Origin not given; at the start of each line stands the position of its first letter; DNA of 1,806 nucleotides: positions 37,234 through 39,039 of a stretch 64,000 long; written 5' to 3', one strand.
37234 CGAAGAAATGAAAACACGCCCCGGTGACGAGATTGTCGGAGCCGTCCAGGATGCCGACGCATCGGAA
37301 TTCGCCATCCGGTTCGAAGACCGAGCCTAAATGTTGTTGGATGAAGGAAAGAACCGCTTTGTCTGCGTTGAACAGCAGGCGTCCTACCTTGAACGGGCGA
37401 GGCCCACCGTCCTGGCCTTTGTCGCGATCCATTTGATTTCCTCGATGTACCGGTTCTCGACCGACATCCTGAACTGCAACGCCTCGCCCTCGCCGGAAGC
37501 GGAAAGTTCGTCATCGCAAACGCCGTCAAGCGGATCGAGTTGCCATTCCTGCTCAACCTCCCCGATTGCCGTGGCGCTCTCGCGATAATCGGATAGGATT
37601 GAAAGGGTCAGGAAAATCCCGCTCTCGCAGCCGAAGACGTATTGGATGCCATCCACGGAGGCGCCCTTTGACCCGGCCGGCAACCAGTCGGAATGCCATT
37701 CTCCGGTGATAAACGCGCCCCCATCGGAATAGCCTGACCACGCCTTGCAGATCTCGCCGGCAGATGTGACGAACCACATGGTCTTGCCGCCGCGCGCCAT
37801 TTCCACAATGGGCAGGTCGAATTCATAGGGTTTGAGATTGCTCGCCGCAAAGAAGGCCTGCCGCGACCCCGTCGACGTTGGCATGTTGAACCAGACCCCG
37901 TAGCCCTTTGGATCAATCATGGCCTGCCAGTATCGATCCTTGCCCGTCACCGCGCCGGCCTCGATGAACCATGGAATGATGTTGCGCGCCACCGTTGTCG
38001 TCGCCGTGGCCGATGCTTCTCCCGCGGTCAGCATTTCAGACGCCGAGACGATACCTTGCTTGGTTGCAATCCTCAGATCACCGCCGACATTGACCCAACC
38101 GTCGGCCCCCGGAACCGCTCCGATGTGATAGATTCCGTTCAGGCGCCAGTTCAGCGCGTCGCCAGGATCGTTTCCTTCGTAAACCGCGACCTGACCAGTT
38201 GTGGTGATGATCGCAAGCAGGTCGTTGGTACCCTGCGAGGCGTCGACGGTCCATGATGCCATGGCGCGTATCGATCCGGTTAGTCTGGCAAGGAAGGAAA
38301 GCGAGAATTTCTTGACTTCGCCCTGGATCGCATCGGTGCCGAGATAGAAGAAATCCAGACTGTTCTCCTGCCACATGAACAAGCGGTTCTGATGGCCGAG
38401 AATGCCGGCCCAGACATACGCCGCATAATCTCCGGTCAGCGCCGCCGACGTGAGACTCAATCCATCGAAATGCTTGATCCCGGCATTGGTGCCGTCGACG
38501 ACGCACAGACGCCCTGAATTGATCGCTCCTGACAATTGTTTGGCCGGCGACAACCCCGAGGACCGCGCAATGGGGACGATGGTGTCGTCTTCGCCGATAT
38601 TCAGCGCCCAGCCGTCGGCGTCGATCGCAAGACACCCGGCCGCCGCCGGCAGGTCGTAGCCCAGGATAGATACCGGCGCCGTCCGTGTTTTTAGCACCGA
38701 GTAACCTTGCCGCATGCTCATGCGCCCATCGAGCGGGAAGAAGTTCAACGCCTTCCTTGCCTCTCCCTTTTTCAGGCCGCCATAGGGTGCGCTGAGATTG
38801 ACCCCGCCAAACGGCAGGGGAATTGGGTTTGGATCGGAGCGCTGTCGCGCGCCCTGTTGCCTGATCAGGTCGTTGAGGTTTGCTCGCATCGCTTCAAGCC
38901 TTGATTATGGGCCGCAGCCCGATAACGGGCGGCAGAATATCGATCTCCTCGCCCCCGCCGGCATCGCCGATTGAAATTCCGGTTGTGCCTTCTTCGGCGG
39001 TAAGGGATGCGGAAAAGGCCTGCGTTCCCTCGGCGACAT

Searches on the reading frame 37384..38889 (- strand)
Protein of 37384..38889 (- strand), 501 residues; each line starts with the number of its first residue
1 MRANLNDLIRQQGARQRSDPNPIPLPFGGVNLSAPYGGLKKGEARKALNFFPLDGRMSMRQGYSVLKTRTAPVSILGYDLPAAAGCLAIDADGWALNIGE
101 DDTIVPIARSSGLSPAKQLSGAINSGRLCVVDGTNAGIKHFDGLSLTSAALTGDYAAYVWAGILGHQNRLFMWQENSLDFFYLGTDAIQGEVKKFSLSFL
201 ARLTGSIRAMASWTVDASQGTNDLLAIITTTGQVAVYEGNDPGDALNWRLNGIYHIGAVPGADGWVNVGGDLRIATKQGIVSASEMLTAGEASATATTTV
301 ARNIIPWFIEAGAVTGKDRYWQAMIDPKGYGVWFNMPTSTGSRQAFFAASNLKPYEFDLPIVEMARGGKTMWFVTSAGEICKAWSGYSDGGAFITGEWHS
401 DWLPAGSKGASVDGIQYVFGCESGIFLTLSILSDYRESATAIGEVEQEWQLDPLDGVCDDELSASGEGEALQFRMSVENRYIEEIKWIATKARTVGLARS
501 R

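Call 21: search_protein_families(library=phrogs, proteins=[window:37384-38889:-], max_evalue=0.00001)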
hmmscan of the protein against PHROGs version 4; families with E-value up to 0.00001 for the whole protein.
window:37384-38889:- (501 aa): 1 family
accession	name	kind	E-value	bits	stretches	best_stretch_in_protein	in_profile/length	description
phrog_5107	-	lysis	4.2e-46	158.4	1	147-447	164-465/533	amidase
